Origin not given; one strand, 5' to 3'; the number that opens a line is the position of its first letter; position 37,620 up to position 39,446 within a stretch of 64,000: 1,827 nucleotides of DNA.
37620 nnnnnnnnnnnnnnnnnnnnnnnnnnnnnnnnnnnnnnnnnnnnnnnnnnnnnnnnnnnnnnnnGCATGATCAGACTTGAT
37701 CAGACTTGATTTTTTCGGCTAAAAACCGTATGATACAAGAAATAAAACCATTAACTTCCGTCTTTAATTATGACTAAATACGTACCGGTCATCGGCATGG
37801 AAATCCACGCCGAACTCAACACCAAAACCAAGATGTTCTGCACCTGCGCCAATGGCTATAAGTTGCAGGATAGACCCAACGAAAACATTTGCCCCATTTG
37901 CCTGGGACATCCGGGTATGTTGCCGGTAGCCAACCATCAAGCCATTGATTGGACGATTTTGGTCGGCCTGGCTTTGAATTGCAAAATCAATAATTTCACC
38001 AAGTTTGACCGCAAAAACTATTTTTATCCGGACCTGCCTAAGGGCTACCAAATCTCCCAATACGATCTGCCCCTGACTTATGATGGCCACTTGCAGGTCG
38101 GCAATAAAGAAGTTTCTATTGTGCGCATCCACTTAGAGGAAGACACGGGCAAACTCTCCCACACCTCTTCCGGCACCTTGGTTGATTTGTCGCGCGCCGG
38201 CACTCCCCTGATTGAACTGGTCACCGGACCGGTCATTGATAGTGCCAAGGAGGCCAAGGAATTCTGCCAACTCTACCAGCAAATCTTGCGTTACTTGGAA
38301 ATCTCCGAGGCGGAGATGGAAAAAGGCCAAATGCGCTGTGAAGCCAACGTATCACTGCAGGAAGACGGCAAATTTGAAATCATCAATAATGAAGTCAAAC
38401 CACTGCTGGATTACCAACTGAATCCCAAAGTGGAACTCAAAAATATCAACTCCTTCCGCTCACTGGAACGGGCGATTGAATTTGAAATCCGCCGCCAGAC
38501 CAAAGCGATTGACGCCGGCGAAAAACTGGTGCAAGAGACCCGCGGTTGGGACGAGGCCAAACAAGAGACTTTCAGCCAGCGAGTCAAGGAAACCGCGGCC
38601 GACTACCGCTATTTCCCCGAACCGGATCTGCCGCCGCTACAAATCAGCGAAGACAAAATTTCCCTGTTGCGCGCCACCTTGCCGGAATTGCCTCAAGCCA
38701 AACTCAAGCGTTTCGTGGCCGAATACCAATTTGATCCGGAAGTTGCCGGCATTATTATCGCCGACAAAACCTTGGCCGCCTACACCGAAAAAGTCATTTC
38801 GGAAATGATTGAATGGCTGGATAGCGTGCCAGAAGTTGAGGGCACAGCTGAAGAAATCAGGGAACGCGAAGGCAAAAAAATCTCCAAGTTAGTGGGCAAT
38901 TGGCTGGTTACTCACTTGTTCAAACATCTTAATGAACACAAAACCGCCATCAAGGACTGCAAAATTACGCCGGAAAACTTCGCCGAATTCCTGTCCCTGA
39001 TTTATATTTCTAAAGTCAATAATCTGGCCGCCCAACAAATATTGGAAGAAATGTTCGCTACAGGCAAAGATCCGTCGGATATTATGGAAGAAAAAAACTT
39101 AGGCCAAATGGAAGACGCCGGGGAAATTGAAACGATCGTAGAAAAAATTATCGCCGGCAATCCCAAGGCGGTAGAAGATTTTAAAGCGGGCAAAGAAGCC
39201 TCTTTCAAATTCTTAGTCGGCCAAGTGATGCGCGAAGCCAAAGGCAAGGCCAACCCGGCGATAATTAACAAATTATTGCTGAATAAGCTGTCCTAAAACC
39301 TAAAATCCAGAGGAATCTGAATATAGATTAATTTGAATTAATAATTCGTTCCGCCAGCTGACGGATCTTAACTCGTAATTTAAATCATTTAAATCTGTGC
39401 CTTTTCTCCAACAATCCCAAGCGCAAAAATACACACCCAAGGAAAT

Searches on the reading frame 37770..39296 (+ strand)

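Call 19: search_protein_families(library=pfam, proteins=[window:37770-39296:+], max_evalue=0.001)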
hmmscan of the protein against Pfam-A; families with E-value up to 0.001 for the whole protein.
window:37770-39296:+ (508 aa): 2 families
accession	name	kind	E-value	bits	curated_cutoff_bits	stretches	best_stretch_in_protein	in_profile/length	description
PF02934.20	GatB_N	-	2.9e-108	361.7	23.4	1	7-297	2-276/277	GatB/GatE catalytic domain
PF02637.23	GatB_Yqey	-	3.2e-45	154.1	27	1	369-507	11-148/148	GatB domain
